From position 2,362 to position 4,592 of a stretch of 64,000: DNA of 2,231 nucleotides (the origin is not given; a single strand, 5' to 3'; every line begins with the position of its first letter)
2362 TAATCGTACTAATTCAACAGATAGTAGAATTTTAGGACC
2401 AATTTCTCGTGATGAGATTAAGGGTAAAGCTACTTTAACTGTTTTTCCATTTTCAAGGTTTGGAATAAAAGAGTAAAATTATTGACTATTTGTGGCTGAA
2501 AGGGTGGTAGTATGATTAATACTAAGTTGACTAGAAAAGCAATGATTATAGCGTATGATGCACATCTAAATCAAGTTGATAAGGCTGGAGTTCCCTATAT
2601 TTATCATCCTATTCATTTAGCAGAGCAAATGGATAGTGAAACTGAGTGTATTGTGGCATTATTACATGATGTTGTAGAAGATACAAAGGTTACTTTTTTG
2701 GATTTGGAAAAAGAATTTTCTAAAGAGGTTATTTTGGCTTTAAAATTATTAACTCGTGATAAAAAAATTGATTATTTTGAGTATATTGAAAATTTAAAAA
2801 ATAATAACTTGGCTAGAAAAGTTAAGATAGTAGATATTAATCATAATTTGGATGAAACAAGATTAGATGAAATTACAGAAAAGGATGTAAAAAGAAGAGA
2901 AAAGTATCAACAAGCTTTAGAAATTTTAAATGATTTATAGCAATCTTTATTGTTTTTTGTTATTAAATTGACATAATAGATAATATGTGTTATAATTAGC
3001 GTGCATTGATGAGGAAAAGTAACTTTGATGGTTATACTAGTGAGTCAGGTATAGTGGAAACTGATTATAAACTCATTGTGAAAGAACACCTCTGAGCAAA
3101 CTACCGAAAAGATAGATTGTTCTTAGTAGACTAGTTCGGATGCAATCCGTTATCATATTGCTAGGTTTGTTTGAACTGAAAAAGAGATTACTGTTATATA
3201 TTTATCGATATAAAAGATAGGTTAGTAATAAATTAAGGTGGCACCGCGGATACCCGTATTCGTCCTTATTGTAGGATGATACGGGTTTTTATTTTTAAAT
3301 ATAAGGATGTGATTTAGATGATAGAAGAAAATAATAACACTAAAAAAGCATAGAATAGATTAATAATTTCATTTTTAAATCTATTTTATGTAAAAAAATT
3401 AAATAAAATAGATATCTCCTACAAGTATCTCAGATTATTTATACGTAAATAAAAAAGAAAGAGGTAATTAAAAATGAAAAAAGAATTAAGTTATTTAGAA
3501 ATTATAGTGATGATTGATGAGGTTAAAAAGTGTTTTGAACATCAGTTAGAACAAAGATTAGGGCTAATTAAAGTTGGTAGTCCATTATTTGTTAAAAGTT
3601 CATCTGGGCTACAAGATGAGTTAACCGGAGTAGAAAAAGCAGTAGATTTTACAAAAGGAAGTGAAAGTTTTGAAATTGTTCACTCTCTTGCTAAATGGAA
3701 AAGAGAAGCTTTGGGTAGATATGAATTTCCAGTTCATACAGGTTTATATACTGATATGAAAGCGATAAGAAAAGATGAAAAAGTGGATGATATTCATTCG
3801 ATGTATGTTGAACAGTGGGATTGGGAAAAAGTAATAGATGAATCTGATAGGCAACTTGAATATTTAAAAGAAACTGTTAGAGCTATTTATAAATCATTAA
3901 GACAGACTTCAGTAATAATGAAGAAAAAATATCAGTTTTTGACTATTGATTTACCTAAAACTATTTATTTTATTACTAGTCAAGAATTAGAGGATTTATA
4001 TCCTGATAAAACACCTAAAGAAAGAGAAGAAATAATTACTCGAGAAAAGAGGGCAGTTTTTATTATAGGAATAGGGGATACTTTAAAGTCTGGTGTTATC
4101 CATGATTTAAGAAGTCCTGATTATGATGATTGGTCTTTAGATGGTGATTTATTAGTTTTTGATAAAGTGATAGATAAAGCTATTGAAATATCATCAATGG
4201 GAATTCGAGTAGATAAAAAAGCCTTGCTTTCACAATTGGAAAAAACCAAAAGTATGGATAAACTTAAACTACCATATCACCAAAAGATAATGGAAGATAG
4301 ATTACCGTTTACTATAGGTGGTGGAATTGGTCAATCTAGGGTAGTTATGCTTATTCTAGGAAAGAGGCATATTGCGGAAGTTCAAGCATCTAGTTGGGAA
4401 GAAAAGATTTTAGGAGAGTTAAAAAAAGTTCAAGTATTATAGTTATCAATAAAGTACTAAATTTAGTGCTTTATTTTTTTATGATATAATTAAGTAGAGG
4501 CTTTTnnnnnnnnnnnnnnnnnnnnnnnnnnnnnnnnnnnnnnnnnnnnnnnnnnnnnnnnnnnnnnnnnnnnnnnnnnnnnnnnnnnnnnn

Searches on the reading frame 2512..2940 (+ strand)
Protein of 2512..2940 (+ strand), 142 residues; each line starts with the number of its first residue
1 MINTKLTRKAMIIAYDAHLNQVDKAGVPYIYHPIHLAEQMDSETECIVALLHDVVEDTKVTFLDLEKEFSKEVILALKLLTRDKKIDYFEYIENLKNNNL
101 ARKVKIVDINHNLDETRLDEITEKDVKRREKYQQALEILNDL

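Call 41: search_protein_families(library=ncbifam, proteins=[window:2512-2940:+], max_evalue=1e-10)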
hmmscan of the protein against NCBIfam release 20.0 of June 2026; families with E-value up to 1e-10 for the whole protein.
window:2512-2940:+ (142 aa): 2 families
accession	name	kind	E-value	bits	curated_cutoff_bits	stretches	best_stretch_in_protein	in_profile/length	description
TIGR00691.1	spoT_relA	subfamily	5.3e-16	58.1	499.2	1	10-88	1-83/687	RelA/SpoT family protein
NF008303.0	PRK11092.1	equivalog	2.6e-13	49.1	947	1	5-93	21-113/702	bifunctional GTP diphosphokinase/guanosine-3',5'-bis pyrophosphate 3'-pyrophosphohydrolase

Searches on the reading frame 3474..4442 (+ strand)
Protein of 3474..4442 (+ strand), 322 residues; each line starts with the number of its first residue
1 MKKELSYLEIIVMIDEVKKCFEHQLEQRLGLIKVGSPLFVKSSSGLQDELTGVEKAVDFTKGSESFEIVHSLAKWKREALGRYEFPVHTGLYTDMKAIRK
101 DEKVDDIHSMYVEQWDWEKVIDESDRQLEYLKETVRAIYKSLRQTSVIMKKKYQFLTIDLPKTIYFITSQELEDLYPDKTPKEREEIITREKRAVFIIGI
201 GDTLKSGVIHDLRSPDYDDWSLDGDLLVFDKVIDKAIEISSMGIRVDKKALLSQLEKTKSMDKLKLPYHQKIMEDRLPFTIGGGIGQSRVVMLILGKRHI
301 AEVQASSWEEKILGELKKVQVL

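Call 41: search_protein_families(library=ncbifam, proteins=[window:3474-4442:+], max_evalue=1e-10)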
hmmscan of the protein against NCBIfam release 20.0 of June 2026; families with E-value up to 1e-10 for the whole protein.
window:3474-4442:+ (322 aa): 1 family
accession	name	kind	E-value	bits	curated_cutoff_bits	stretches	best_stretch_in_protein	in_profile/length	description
TIGR00669.1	asnA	equivalog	1.8e-103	346.3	292.8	1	13-318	11-328/330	aspartate--ammonia ligase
